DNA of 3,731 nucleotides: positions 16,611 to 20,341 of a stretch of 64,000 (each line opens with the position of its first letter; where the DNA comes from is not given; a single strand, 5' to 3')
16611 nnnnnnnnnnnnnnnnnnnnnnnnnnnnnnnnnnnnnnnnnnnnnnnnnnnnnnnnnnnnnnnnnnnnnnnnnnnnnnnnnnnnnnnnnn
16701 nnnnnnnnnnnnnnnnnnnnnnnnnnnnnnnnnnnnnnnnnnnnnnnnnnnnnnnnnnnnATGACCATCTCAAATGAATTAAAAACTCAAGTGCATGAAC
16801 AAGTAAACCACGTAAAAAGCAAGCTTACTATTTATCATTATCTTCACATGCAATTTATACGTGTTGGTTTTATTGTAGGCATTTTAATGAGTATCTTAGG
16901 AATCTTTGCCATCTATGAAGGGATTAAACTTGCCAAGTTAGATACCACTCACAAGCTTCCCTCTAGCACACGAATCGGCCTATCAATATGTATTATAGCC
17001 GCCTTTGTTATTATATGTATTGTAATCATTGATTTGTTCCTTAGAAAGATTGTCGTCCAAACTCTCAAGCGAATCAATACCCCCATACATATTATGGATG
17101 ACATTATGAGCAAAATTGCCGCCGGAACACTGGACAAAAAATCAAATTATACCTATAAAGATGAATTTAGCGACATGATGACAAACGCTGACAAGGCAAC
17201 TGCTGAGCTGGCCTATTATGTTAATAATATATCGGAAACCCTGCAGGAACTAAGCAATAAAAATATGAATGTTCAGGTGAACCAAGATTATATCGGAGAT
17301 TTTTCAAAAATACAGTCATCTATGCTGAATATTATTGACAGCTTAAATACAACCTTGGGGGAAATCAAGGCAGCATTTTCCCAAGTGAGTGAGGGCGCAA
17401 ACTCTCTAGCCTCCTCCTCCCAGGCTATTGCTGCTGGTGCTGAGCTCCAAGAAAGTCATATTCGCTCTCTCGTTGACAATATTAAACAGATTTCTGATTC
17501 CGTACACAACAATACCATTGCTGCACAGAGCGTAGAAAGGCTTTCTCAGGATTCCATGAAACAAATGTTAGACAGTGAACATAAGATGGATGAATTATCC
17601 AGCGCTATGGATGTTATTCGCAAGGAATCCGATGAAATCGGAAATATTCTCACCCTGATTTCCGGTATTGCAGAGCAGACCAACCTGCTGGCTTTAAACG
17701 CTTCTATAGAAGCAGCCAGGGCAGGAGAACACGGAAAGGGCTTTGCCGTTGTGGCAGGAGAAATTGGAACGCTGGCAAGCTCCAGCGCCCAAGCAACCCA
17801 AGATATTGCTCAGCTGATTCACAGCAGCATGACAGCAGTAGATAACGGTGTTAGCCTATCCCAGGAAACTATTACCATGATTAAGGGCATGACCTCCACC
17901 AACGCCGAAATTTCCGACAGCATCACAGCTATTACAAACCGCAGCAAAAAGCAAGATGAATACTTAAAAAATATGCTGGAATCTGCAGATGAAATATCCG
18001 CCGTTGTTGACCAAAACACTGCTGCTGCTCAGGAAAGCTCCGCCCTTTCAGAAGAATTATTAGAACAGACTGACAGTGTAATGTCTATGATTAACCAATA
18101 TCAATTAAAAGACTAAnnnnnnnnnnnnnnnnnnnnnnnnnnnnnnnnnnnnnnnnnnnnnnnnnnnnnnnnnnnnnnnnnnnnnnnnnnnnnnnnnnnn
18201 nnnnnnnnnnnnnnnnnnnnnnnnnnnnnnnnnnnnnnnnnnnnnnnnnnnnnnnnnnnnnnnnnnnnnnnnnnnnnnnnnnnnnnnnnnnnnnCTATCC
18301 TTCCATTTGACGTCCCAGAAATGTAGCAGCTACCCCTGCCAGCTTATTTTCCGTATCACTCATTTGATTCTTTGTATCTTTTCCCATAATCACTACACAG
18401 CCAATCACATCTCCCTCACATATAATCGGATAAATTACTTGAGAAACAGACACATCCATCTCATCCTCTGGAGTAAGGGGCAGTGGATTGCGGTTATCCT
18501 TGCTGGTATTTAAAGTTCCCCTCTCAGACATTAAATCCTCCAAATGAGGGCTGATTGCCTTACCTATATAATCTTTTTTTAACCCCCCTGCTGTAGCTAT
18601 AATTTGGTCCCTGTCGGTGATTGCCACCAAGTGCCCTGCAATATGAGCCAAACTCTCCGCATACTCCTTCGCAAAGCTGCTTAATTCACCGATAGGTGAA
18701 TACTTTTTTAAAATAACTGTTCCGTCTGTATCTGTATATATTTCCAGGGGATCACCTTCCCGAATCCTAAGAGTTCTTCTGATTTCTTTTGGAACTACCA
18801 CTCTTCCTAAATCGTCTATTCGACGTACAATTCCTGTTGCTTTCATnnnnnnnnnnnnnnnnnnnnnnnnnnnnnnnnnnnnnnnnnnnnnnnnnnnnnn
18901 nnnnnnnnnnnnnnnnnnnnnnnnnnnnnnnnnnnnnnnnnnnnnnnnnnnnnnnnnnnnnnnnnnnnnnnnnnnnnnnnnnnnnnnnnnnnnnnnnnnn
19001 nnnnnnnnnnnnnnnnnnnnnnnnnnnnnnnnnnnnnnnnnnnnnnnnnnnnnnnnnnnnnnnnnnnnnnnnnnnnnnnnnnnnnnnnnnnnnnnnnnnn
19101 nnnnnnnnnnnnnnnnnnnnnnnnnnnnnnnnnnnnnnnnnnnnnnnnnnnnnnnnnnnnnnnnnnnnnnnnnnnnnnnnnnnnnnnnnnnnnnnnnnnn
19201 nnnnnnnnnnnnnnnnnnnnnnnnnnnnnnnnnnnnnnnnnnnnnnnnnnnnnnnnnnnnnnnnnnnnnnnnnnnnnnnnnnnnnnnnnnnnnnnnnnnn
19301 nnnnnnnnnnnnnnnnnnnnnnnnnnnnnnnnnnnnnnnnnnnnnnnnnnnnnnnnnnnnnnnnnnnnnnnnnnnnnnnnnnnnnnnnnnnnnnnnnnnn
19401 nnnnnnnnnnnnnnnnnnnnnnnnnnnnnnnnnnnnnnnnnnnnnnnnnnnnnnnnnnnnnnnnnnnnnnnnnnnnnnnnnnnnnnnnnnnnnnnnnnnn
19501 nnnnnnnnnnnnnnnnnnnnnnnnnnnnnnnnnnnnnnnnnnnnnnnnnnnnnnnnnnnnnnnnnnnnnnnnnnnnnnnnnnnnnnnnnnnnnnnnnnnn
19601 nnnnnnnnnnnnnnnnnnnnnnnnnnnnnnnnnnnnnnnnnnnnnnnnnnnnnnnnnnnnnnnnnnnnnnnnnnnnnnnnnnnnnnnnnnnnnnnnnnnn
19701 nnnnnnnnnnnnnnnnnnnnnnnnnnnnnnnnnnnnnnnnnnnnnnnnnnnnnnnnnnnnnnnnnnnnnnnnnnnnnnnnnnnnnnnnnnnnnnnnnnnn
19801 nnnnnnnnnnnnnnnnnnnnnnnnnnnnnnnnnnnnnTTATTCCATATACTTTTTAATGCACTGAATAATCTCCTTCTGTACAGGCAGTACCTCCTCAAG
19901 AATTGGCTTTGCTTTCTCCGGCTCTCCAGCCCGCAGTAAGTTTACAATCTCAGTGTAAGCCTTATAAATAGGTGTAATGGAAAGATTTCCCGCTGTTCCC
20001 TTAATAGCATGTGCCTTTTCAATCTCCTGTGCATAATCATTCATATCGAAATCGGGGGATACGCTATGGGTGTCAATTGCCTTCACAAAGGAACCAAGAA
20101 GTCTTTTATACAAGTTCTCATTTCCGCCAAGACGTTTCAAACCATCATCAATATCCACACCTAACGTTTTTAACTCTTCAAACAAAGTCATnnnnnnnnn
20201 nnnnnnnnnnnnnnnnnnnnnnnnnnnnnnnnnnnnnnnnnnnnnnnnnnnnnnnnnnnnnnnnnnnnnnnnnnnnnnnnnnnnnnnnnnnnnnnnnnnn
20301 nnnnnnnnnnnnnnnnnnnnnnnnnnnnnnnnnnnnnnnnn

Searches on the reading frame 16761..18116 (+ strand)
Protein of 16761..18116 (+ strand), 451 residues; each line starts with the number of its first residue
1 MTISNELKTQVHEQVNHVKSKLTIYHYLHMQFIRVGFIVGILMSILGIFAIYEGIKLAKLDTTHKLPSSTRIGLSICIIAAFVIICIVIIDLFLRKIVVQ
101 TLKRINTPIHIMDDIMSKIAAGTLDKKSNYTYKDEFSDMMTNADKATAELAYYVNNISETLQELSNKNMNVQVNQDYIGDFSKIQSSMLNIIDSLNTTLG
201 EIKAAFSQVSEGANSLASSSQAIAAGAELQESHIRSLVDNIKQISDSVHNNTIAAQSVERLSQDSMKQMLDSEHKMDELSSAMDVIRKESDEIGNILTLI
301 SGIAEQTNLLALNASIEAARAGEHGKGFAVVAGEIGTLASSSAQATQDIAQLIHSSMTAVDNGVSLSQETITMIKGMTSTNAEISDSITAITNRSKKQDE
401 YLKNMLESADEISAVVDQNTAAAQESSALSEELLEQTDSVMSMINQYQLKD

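Call 30: search_protein_families(library=pfam, proteins=[window:16761-18116:+], max_evalue=0.001)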
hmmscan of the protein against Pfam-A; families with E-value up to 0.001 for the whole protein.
window:16761-18116:+ (451 aa): 2 families
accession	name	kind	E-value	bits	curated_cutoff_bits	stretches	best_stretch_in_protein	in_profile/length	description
PF00015.26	MCPsignal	-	4.8e-39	134.4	34.6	1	261-426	3-168/172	Methyl-accepting chemotaxis protein (MCP) signalling domain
PF18947.5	HAMP_2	-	4.1e-09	36.7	24.3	1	100-145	15-60/67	HAMP domain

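Call 38: search_solved_structures(query=window:16761-18116:+, show_alignments=2, max_evalue=1e-8)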
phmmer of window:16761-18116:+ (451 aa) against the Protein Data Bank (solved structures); distinct sequences matched with E-value up to 1e-8: 13.
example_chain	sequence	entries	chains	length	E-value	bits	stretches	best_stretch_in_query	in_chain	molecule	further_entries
3zx6_A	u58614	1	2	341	2.4e-29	106.2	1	156-444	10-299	HAMP, METHYL-ACCEPTING CHEMOTAXIS PROTEIN I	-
6s1k_E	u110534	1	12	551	5.8e-28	101.6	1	149-444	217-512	Methyl-accepting chemotaxis protein I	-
8c5v_I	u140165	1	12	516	1.3e-27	100.4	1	149-439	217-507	Methyl-accepting chemotaxis protein I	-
31cj_A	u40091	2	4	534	6.7e-26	94.8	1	207-431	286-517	Aerotaxis receptor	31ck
1qu7_A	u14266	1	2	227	9.2e-24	87.8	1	230-444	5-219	METHYL-ACCEPTING CHEMOTAXIS PROTEIN I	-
3ja6_H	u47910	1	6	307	4e-22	82.4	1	196-442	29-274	Methyl-accepting chemotaxis protein 2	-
2ch7_A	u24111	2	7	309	4.4e-22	82.2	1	196-442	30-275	METHYL-ACCEPTING CHEMOTAXIS PROTEIN | Methyl-accepting chemotaxis protein 2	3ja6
2ch7_B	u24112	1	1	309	4.4e-22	82.2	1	196-442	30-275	METHYL-ACCEPTING CHEMOTAXIS PROTEIN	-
6s18_A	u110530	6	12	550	1.9e-17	66.9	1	180-438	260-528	Aromatic acid chemoreceptor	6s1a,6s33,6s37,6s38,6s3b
3g6b_A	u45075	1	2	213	4.3e-12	49.4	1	254-425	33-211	Methyl-accepting chemotaxis protein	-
3g67_A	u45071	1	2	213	4.4e-12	49.3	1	254-425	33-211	Methyl-accepting chemotaxis protein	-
4jpb_B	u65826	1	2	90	1e-11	48.1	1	284-353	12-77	Methyl-accepting chemotaxis protein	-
3ur1_C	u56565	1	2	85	2.1e-11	47.1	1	293-352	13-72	Methyl-accepting chemotaxis protein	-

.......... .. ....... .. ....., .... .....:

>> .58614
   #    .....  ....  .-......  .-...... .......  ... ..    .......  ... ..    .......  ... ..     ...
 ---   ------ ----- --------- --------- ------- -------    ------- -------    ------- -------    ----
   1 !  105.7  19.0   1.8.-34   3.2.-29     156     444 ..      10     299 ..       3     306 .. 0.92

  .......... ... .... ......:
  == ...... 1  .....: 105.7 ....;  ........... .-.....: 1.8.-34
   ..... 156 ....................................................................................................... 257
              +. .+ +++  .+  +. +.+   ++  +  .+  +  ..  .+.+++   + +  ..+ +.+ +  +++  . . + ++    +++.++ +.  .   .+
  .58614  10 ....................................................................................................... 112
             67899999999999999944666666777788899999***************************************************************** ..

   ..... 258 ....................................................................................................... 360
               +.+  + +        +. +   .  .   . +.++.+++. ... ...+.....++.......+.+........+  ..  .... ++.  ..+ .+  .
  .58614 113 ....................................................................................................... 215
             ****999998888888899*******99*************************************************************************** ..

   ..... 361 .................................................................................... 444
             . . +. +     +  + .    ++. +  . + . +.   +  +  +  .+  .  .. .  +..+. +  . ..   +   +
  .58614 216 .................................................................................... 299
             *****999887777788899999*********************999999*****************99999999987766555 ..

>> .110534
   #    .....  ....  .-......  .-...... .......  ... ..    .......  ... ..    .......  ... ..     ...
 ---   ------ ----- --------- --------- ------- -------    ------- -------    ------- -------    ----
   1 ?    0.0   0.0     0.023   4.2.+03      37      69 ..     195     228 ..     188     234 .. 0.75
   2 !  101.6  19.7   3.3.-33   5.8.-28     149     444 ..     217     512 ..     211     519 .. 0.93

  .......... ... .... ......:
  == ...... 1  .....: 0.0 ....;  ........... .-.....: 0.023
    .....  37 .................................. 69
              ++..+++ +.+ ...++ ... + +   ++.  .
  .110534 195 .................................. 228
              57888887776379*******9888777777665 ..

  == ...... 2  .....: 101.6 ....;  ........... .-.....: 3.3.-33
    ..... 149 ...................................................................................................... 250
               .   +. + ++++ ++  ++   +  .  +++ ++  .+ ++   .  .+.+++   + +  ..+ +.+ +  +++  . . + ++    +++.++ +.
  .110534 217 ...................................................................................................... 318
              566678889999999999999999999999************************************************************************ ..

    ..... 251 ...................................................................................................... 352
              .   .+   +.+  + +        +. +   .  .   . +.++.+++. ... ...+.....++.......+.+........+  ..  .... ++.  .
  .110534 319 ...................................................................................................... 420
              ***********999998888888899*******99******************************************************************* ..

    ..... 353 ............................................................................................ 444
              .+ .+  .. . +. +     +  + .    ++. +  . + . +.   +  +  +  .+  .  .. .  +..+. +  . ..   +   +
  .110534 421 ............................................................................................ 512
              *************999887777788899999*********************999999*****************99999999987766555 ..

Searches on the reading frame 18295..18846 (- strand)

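Call 30: search_protein_families(library=pfam, proteins=[window:18295-18846:-], max_evalue=0.001)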
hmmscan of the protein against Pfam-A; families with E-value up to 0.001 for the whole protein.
window:18295-18846:- (183 aa): 2 families
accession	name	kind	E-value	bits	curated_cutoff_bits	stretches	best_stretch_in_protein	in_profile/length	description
PF15714.11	SpoVT_C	-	9e-48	162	27.5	1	54-182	1-128/128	Stage V sporulation protein T C-terminal, transcription factor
PF04014.23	MazE_antitoxin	-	7.2e-13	48.7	24.7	1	7-51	1-45/48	Antidote-toxin recognition MazE, bacterial antitoxin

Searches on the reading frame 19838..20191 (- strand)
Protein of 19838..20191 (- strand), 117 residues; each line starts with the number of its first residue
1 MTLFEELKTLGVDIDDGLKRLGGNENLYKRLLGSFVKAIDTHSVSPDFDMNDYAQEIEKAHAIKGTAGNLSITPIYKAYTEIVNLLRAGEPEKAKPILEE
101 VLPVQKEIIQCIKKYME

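Call 3: search_protein_families(library=pfam, proteins=[window:19838-20191:-], max_evalue=0.01)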
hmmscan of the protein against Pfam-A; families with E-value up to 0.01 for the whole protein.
window:19838-20191:- (117 aa): 1 family
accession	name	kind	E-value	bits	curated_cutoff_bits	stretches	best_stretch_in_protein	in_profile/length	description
PF01627.28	Hpt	-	0.00066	20.3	24.6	1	49-100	22-73/84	Hpt domain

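Call 41: search_protein_families(library=ncbifam, proteins=[window:19838-20191:-], max_evalue=0.001)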
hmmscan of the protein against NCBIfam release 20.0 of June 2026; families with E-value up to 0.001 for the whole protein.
window:19838-20191:- (117 aa): 0 families
